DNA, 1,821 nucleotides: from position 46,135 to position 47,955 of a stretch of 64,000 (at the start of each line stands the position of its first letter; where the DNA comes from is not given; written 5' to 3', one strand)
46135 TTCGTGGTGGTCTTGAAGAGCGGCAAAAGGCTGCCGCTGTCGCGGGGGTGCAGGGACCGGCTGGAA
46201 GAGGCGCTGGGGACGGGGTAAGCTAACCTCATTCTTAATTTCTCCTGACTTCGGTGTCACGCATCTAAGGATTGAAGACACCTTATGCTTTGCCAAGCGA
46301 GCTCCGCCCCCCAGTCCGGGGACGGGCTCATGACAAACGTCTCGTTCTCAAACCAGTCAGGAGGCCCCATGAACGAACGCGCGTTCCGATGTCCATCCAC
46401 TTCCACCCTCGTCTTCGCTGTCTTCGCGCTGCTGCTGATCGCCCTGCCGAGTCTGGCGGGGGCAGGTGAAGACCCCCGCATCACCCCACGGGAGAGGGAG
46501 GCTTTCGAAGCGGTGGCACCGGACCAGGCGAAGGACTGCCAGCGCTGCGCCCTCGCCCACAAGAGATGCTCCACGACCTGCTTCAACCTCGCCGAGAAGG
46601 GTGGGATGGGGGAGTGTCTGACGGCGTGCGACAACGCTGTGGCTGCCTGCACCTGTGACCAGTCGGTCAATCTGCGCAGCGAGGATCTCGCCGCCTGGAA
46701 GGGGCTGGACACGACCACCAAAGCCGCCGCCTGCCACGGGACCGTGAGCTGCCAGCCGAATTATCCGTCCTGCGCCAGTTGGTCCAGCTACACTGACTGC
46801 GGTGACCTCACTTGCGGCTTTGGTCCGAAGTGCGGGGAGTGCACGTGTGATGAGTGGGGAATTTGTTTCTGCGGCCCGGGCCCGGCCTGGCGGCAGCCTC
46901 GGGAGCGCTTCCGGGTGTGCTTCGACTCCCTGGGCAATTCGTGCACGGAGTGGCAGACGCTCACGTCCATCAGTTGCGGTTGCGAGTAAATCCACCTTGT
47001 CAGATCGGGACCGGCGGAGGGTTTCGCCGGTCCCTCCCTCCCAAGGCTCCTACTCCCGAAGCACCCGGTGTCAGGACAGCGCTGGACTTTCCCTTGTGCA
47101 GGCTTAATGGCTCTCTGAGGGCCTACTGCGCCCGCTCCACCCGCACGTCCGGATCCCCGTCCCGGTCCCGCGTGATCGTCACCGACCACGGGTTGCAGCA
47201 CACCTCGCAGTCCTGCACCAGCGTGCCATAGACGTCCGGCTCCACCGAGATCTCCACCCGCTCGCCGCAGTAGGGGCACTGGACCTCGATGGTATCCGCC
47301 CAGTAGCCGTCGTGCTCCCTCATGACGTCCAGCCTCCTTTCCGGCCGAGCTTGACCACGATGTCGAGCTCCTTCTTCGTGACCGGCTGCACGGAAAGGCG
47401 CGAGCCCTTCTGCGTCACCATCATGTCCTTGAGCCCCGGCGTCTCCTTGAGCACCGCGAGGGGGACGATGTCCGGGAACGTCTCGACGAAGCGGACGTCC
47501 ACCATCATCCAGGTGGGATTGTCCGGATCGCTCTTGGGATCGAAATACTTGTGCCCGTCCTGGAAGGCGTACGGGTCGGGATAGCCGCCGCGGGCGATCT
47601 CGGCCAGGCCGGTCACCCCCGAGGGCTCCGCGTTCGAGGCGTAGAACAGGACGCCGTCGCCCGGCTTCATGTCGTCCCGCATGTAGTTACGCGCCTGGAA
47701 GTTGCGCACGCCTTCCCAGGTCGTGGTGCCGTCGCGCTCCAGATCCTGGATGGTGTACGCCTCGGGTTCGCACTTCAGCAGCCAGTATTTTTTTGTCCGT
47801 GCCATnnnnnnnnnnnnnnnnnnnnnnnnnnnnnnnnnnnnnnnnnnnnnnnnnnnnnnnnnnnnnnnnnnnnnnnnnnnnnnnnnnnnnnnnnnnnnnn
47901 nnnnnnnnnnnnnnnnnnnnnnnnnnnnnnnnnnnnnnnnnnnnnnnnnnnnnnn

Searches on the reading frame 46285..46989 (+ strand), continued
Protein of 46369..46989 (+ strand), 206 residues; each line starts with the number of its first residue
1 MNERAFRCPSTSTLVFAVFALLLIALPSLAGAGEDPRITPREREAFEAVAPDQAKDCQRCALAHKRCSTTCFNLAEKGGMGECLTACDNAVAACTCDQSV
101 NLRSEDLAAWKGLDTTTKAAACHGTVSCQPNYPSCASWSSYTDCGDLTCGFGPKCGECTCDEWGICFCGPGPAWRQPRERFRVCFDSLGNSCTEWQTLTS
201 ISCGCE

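Call 25: search_protein_representatives(alignment_id=A2)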
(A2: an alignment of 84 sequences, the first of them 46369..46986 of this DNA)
Query: 84 sequences, 198 profile positions. Proteins with E-value up to 0.001 (for the whole library): 131; up to 1e-10: 53; up to 1e-30: 11. The best 131 are listed.
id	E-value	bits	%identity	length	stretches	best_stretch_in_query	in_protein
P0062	4.3e-71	255.2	-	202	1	1-198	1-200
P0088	6.3e-52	192.6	-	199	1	1-198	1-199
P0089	8.1e-46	172.7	-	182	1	44-198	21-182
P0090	6.8e-44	166.4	-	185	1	13-198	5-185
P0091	1.2e-41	159.1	-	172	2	98-198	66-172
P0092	8.0e-41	156.4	-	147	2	95-198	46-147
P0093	1.7e-40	155.4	-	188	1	57-198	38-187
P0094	3.2e-39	151.2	-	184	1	17-198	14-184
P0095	6.2e-39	150.2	-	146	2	97-198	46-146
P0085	2.2e-37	145.2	-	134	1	83-198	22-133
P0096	2.9e-35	138.3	-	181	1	40-198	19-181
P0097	4.6e-30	121.3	-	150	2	105-198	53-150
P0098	6.8e-29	117.5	-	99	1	1-98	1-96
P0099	6.3e-28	114.3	-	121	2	109-198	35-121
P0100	9.5e-28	113.7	-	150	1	92-198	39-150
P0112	2.5e-16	76.5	-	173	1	95-197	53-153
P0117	8.0e-14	68.3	-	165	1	113-191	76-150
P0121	5.8e-13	65.5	-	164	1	115-198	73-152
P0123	9.9e-13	64.7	-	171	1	112-197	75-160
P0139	1.1e-10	58.0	-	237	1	112-198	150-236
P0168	2.8e-08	50.2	-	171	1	56-198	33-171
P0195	1.1e-05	41.7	-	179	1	113-198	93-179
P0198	1.3e-05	41.5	-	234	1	108-198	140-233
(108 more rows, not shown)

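Call 28: fold_search(model_id=the predicted structure, library=pdb)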
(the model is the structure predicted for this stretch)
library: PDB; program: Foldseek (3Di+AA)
matches with E <= 10: 513; with E <= 0.001: 0
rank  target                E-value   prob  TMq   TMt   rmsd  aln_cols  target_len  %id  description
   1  5odp_G                7.0e-01  0.35  0.14  0.28   9.1        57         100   12  Salinibacter ruber Single-Strand Binding protein D17K D71K mutant (released 2018-08-01)
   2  8rjw_E                7.5e-01  0.25  0.16  0.18   8.1        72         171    8  Human RAD52 open ring - ssDNA complex (released 2024-04-24)
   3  8rjw_D                8.4e-01  0.16  0.13  0.15  10.1        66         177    8  Human RAD52 open ring - ssDNA complex (released 2024-04-24)
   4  3bbj_B                8.4e-01  0.06  0.11  0.09  16.4        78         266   14  CRYSTAL STRUCTURE OF A PUTATIVE THIOESTERASE II (TFU_2367) FROM THERMOBIFIDA FUSCA YX AT 2.45 A RESOLUTION (released 2007-11-20)
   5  7d7e_B                9.5e-01  0.23  0.11  0.05  16.8        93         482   11  Structure of PKD1L3-CTD/PKD2L1 in apo state (released 2021-08-25)
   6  8jaj_a                9.5e-01  0.14  0.10  0.04  10.7        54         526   18  In situ structures of the ultra-long contracted tail of Myoviridae phage P1 (released 2023-06-21)
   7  8rjw_H                1.0e+00  0.15  0.13  0.22  10.4        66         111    8  Human RAD52 open ring - ssDNA complex (released 2024-04-24)
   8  4m03                  1.0e+00  0.06  0.09  0.11  18.3        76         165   21  C-terminal fragment(residues 576-751) of binding region of SraP (released 2014-06-18)
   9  4rh8_A                1.1e+00  0.20  0.14  0.20   7.8        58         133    3  Crystal structure of the outer membrane lipopolysaccharide transport protein LptE (RlpB) from Escherichia coli in the  (released 2015-11-11)
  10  8rj3_H                1.1e+00  0.18  0.16  0.27   9.0        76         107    8  Human RAD52 open ring conformation (released 2024-04-24)
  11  6p7l_F                1.1e+00  0.13  0.11  0.15  12.9        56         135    5  1.8 Angstrom structure of Aln2 from Streptomyces sp. CM020 (released 2020-06-17)
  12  9rpt_B                1.2e+00  0.21  0.14  0.19   7.4        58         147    3  Cryo-EM structure of the open state of Shigella flexneri LptDE bound by the RBP of Oekolampad phage (released 2025-12-10)
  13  6lyf_C                1.2e+00  0.18  0.10  0.10   8.2        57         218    9  Crystal structure of the mouse endonuclease EndoG(H138A/Se-Met) (released 2020-08-12)
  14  7d7e_C                1.2e+00  0.18  0.11  0.05  17.0        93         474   11  Structure of PKD1L3-CTD/PKD2L1 in apo state (released 2021-08-25)
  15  6t9n_A                1.2e+00  0.14  0.11  0.05  16.0        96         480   12  CryoEM structure of human polycystin-2/PKD2 in UDM supplemented with PI(4,5)P2 (released 2019-11-20)
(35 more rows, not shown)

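Call 29: search_protein_families(library=ncbifam, proteins=[window:46369-46986:+, P0112, P0117, P0123, P0168, P0198, P0139], max_evalue=1)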
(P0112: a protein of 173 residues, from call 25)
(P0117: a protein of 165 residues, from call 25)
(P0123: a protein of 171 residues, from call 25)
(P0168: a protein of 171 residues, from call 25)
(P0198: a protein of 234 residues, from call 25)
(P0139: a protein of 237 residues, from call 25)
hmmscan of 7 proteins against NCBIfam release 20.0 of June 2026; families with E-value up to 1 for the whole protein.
window:46369-46986:+ (206 aa): 0 families

P0112 (173 aa): 0 families

P0117 (165 aa): 0 families

P0123 (171 aa): 1 family
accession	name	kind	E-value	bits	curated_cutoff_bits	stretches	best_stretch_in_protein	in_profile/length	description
TIGR03777.1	RPE4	domain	0.068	13.2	23.95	1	109-123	16-30/32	palindromic element RPE4 domain-containing protein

P0168 (171 aa): 0 families

P0198 (234 aa): 0 families

P0139 (237 aa): 0 families

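Call 41: find_related_loci(query=A2, collection=metagenome_contigs, flank=5000)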
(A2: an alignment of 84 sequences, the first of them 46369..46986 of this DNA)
Query A2 (206 aa) in metagenome_contigs; peptide patterns used: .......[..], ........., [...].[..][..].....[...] (x = any residue, [..] = any of these).
159 stretches matched a pattern; 15 encode a relative of the query (tblastn E <= 1e-3); 15 distinct loci.
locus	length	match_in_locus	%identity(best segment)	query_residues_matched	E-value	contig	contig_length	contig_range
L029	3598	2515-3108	74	1-199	3e-88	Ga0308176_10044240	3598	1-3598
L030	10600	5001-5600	69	1-205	2e-85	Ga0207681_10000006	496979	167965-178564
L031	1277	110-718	67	1-205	1e-88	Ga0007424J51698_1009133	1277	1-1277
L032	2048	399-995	57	1-205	8e-73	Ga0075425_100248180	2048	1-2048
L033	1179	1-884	60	1-205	1e-74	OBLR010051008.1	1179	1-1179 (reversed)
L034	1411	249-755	63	34-205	1e-68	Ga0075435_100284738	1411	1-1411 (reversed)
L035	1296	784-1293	61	1-176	5e-58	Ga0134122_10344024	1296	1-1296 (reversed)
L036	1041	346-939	54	1-205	9e-58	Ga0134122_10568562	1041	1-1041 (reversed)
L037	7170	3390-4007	46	1-205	7e-48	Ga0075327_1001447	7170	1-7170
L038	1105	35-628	45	1-205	8e-47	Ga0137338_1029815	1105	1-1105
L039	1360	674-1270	43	1-205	5e-38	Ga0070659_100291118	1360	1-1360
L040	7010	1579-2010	44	57-205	2e-32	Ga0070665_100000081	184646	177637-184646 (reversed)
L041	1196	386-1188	59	51-205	3e-33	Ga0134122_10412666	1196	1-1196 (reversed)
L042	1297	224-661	42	58-205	9e-29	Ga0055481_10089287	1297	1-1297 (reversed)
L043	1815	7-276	52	115-205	3e-23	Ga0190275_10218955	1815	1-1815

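Call 47: search_solved_structures(query=A2, max_evalue=10)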
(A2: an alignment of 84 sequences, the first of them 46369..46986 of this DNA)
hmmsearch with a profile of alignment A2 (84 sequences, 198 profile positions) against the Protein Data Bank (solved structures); distinct sequences matched with E-value up to 10: 2.
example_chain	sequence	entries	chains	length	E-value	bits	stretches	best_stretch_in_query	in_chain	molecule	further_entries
5mlh_A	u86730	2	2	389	0.49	13.5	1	125-190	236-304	Progesterone 5-beta-reductase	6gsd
5mlm_A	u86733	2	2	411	0.53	13.3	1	125-190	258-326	Progesterone 5-beta-reductase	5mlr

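Call 49: list_cluster_members(proteins=[P0112, P0117, P0121, P0123, P0139, P0168, P0195, P0198, P0010, P0088])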
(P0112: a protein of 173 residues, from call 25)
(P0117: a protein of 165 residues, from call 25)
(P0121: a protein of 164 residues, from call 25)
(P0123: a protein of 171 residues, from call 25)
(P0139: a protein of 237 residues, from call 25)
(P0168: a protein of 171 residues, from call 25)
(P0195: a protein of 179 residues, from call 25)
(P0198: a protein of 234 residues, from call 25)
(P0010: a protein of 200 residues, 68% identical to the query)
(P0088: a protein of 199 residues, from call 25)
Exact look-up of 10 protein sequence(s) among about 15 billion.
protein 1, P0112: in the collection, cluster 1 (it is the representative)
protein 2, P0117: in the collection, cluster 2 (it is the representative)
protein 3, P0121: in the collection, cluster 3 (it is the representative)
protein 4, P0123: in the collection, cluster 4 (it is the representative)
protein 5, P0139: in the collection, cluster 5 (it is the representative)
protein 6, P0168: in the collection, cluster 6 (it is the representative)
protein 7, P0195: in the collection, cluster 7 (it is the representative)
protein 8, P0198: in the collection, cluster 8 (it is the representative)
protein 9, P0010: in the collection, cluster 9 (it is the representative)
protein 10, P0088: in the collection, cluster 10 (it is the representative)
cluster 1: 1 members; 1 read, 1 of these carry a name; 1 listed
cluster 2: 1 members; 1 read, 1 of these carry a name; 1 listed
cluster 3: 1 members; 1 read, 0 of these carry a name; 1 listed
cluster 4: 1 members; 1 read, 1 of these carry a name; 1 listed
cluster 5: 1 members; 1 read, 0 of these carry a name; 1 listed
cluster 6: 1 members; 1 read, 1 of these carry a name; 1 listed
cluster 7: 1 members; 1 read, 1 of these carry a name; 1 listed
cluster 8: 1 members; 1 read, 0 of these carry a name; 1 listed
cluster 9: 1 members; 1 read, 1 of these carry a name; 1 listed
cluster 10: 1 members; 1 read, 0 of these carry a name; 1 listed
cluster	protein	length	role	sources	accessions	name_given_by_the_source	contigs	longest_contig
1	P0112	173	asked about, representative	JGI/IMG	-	hypothetical protein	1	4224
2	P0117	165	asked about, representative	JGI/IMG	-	hypothetical protein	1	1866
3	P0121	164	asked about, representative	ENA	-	-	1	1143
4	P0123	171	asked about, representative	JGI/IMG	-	hypothetical protein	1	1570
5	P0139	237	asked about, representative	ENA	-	-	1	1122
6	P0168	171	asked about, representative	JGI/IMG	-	hypothetical protein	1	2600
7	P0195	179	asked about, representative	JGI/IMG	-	hypothetical protein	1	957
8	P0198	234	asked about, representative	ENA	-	-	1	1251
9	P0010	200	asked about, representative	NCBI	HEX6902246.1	MAG TPA: hypothetical protein VF789_21190 [Thermoanaerobaculia bacterium]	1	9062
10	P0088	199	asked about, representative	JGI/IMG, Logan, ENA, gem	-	-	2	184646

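Call 72: find_homologous_proteins(query=A8, max_evalue=0.001)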
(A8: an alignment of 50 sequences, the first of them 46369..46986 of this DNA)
Query A8 (50 sequences) (206 aa, profile of the alignment): 97 proteins with E <= 0.001 among 8000 candidates.
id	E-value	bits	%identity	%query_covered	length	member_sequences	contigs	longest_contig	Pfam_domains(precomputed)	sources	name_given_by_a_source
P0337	1.1e-32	131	48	42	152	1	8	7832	-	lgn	-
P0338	1.6e-31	128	38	41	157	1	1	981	-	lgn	-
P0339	5.9e-31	126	42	49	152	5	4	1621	-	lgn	-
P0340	1.5e-30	124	34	41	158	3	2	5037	-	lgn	-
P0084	2.8e-28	117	58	52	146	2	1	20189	-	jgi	jgi:hypothetical protein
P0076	3.3e-28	117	77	42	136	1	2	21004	-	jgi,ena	jgi:hypothetical protein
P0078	5.9e-27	113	73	42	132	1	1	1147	-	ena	-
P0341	1.1e-26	112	41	42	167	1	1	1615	-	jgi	jgi:hypothetical protein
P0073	1.4e-26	112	45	99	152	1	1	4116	-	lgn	-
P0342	2.0e-26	111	30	41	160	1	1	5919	-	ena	-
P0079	3.5e-26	110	41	100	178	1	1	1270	-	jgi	jgi:hypothetical protein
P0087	4.8e-26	110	51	50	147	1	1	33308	-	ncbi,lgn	-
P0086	5.9e-26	110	53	50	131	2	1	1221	-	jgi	jgi:hypothetical protein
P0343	1.1e-25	109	36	45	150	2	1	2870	-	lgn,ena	-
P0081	1.1e-25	109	66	43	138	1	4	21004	-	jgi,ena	jgi:hypothetical protein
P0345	3.5e-25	107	38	42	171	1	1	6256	-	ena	-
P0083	1.6e-24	105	56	52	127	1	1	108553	-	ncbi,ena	-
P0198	1.6e-24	105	32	41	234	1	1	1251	-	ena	-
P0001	4.5e-24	103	94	100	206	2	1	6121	-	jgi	jgi:hypothetical protein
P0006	1.1e-23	102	78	100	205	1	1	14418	-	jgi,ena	jgi:hypothetical protein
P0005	7.3e-22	96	79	100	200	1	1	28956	-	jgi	jgi:hypothetical protein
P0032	1.9e-20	92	60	99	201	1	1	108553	-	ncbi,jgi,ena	jgi:hypothetical protein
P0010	2.4e-20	91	68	100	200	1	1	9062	-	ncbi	ncbi:MAG TPA: hypothetical protein VF789_21190 [Thermoanaerobaculia bacterium]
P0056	1.1e-19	89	55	100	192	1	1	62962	-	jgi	jgi:hypothetical protein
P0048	6.5e-19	87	56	99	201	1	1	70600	-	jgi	jgi:hypothetical protein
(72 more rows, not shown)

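Call 73: find_encoding_contigs(protein=P0337, flank=6000, max_places=3)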
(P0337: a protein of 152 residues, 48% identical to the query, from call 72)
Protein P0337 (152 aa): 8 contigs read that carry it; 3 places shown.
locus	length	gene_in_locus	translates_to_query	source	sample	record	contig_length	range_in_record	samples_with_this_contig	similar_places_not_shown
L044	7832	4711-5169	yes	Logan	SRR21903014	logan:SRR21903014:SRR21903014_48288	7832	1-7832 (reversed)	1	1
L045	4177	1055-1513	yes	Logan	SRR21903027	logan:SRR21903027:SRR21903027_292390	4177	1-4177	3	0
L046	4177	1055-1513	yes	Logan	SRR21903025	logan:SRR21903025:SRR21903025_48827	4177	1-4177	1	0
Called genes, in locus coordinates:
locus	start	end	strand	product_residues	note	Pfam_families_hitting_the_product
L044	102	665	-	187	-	PF04752:ChaC, PF06094:GGACT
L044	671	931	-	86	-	PF01722:BolA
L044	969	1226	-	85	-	PF06844:DUF1244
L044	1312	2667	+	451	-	PF00326:Peptidase_S9 (weak)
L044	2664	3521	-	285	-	PF01370:Epimerase (weak), PF05368:NmrA, PF13460:NAD_binding_10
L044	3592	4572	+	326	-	PF00126:HTH_1, PF03466:LysR_substrate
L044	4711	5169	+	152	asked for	-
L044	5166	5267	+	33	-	-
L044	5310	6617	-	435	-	-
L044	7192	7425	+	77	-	-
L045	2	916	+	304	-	?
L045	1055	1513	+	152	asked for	-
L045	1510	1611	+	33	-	-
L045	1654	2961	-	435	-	-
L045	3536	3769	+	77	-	-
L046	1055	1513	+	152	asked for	-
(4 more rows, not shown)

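Call 74: find_encoding_contigs(protein=P0345, flank=6000, max_places=2)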
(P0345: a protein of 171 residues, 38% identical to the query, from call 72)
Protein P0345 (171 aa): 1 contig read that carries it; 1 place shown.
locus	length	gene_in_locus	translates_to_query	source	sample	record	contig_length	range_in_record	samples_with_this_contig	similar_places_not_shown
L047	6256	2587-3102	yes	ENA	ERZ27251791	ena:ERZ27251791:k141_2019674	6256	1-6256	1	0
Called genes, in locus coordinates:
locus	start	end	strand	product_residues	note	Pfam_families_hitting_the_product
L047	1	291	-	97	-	?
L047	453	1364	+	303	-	-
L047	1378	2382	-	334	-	PF12625:Arabinose_bd, PF12833:HTH_18, PF00165:HTH_AraC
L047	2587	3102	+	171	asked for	-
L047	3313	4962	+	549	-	PF03023:MurJ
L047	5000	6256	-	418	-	?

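Call 75: find_encoding_contigs(protein=P0342, flank=6000, max_places=2)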
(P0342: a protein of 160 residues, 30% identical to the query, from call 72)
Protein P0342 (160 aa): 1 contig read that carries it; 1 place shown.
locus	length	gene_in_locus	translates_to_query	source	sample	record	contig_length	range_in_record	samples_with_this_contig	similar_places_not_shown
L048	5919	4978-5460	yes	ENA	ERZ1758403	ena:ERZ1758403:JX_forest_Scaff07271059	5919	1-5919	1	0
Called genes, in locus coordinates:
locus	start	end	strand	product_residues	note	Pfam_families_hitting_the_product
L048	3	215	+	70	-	?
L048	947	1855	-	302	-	-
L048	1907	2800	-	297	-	PF02739:5_3_exonuc_N, PF01367:5_3_exonuc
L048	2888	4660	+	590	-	PF05960:DUF885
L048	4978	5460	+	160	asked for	-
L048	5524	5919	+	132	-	?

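Call 77: search_protein_families(library=pfam, proteins=[L007:958-3906:+, P0083, P0112], max_evalue=0.001)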
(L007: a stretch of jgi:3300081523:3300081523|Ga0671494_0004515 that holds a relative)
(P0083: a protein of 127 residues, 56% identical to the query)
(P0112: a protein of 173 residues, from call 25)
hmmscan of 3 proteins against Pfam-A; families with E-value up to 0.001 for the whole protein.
L007:958-3906:+ (982 aa): 4 families
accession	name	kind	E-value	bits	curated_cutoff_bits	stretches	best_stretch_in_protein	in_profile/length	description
PF25183.1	OMP_b-brl_4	-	1.1e-18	67.5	30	2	508-859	357-707/838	Outer membrane beta barrel domain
PF13620.12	CarboxypepD_reg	-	1.1e-15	58.2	32.3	1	33-111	2-82/82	Carboxypeptidase regulatory-like domain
PF17210.9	SdrD_B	-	0.00011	22.8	29.7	1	44-83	23-64/112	SdrD B-like domain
PF13715.12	CarbopepD_reg_2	-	0.00068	20.1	32.2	0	42-109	11-73/88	CarboxypepD_reg-like domain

P0083 (127 aa): 0 families

P0112 (173 aa): 0 families

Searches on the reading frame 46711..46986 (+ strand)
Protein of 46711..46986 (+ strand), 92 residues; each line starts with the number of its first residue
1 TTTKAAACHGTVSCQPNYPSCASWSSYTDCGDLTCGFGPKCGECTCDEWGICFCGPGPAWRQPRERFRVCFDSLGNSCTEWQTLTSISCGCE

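Call 42: predict_structure(alignment_id=A3)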
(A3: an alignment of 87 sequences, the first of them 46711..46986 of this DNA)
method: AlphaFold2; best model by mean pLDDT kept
length: 92 residues; sequences in the alignment: 87
mean_pLDDT: 91.5   pTM: 0.68
mean pLDDT of the five models: 91.5, 91.3, 91.0, 90.9, 90.5
residues with pLDDT >= 90: 83; 70-90: 4; 50-70: 3; < 50: 2
segments of 3 or more residues with pLDDT < 50: none
pLDDT, mean of each block of 10 residues (from residue 1): 67 95 95 92 94 94 96 97 95 82
secondary structure, 60 per line:
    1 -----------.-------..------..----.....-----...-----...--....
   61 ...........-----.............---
elements in order: E34-38 E44-46 E52-54 E57-71 E77-89

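Call 50: fold_search(model_id=the predicted structure, library=pdb)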
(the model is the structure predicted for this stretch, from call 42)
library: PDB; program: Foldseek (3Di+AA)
matches with E <= 10: 403; with E <= 0.001: 0
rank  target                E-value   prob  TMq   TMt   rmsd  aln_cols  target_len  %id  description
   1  5odp_G                9.7e-01  0.47  0.30  0.28   9.2        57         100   12  Salinibacter ruber Single-Strand Binding protein D17K D71K mutant (released 2018-08-01)
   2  3bbj_B                1.0e+00  0.09  0.21  0.09  16.5        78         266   14  CRYSTAL STRUCTURE OF A PUTATIVE THIOESTERASE II (TFU_2367) FROM THERMOBIFIDA FUSCA YX AT 2.45 A RESOLUTION (released 2007-11-20)
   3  8rjw_E                1.1e+00  0.35  0.30  0.18   8.1        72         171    8  Human RAD52 open ring - ssDNA complex (released 2024-04-24)
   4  9rpt_B                1.4e+00  0.33  0.29  0.19   7.5        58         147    3  Cryo-EM structure of the open state of Shigella flexneri LptDE bound by the RBP of Oekolampad phage (released 2025-12-10)
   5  6p7l_F                1.4e+00  0.16  0.22  0.16  13.0        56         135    5  1.8 Angstrom structure of Aln2 from Streptomyces sp. CM020 (released 2020-06-17)
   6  4rh8_A                1.6e+00  0.25  0.28  0.20   7.9        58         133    3  Crystal structure of the outer membrane lipopolysaccharide transport protein LptE (RlpB) from Escherichia coli in the  (released 2015-11-11)
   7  4m03                  1.6e+00  0.08  0.18  0.11  18.3        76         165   18  C-terminal fragment(residues 576-751) of binding region of SraP (released 2014-06-18)
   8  8rjw_D                1.6e+00  0.18  0.26  0.15   9.9        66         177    8  Human RAD52 open ring - ssDNA complex (released 2024-04-24)
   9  6t9n_A                1.9e+00  0.16  0.23  0.05  15.9        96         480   12  CryoEM structure of human polycystin-2/PKD2 in UDM supplemented with PI(4,5)P2 (released 2019-11-20)
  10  6lyf_C                2.0e+00  0.21  0.23  0.10   8.3        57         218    9  Crystal structure of the mouse endonuclease EndoG(H138A/Se-Met) (released 2020-08-12)
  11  8jaj_a                2.0e+00  0.14  0.20  0.04  10.8        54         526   18  In situ structures of the ultra-long contracted tail of Myoviridae phage P1 (released 2023-06-21)
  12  7d7e_B                2.1e+00  0.23  0.25  0.05  16.8        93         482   11  Structure of PKD1L3-CTD/PKD2L1 in apo state (released 2021-08-25)
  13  6p7l_A                2.1e+00  0.13  0.22  0.15  12.9        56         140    5  1.8 Angstrom structure of Aln2 from Streptomyces sp. CM020 (released 2020-06-17)
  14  8h5z_B                2.1e+00  0.08  0.14  0.03  12.9        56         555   14  Crystal structure of RadD/ATP analogue complex (released 2023-10-18)
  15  6qvf_C                2.3e+00  0.28  0.22  0.13  11.5        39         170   10  TT_C0855 competence pilin from Thermus thermophilus HB27 (released 2019-05-29)
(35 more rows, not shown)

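Call 70: fold_search(model_id=the predicted structure, library=viral)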
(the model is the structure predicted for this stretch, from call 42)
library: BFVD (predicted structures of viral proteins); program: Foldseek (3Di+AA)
matches with E <= 10: 548; with E <= 0.001: 0
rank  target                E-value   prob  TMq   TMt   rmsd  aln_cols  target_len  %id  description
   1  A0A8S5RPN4            3.5e-01  0.51  0.30  0.34  15.6        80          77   18  Uncharacterized protein [virus sp. ctrcb4]
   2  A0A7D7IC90            4.8e-01  0.63  0.40  0.19   4.6        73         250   14  (no name in the UniProt tables at hand)
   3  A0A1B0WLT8            5.6e-01  0.30  0.25  0.23  17.6        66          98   14  (no name in the UniProt tables at hand)
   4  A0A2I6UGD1            5.9e-01  0.35  0.28  0.12  10.7        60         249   12  DNA single-strand annealing protein [Salinibacter phage M8CC-19]
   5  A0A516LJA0            5.9e-01  0.33  0.29  0.14   6.9        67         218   15  (no name in the UniProt tables at hand)
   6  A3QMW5                5.9e-01  0.05  0.18  0.04  23.5        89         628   21  ORF150R [Cyprinid herpesvirus 3]
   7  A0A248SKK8            6.6e-01  0.33  0.31  0.26   5.8        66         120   15  (no name in the UniProt tables at hand)
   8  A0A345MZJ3            6.9e-01  0.13  0.16  0.06  16.0        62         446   18  (no name in the UniProt tables at hand)
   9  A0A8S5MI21            7.7e-01  0.69  0.38  0.15   4.2        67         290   13  Recombinase RecT [Siphoviridae sp. ctvyM23]
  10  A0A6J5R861            8.1e-01  0.14  0.25  0.05  12.7       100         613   14  Autotransporter beta-domain containing protein [uncultured Caudovirales phage]
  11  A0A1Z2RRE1            8.1e-01  0.09  0.20  0.19   8.9        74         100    9  Movement protein (Fragment) [Pepper vein yellows virus]
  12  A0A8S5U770            8.5e-01  0.38  0.28  0.18  11.3        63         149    8  Uncharacterized protein [Podoviridae sp. ctDd04]
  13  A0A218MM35            8.5e-01  0.12  0.23  0.29  10.8        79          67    8  Uncharacterized protein [uncultured virus]
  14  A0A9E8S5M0            9.0e-01  0.28  0.22  0.22  11.4        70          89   10  (no name in the UniProt tables at hand)
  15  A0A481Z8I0            1.0e+00  0.18  0.22  0.15  11.6        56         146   12  Uncharacterized protein [Pithovirus LCPAC304]
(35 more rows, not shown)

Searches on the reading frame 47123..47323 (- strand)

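Call 4: search_protein_families(library=pfam, proteins=[window:47123-47323:-], max_evalue=1)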
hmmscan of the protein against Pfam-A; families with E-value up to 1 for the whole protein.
window:47123-47323:- (66 aa): 3 families
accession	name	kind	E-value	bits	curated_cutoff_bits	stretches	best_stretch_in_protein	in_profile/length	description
PF14255.11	Cys_rich_CPXG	-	1.6e-11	44.4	25.2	1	14-62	1-51/52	Cysteine-rich CPXCG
PF11672.13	DUF3268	-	0.033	15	28.4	1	14-43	3-33/121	zinc-finger-containing domain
PF23454.1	Zn_ribbon_Brz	-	0.066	14.3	27.9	1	13-27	5-19/58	Transcriptional regulator Brz zinc beta ribbon domain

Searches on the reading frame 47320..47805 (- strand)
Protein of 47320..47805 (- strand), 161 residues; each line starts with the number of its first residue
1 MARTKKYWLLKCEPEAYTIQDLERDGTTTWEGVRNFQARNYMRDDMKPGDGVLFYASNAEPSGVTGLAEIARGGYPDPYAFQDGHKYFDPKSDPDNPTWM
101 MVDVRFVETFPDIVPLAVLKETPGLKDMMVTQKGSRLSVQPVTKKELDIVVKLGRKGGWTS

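Call 4: search_protein_families(library=pfam, proteins=[window:47320-47805:-], max_evalue=1)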
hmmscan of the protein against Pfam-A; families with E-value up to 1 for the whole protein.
window:47320-47805:- (161 aa): 1 family
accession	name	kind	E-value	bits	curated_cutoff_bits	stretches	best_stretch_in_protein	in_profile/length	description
PF01878.24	EVE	-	3.3e-51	173.5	23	1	6-152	1-144/145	EVE domain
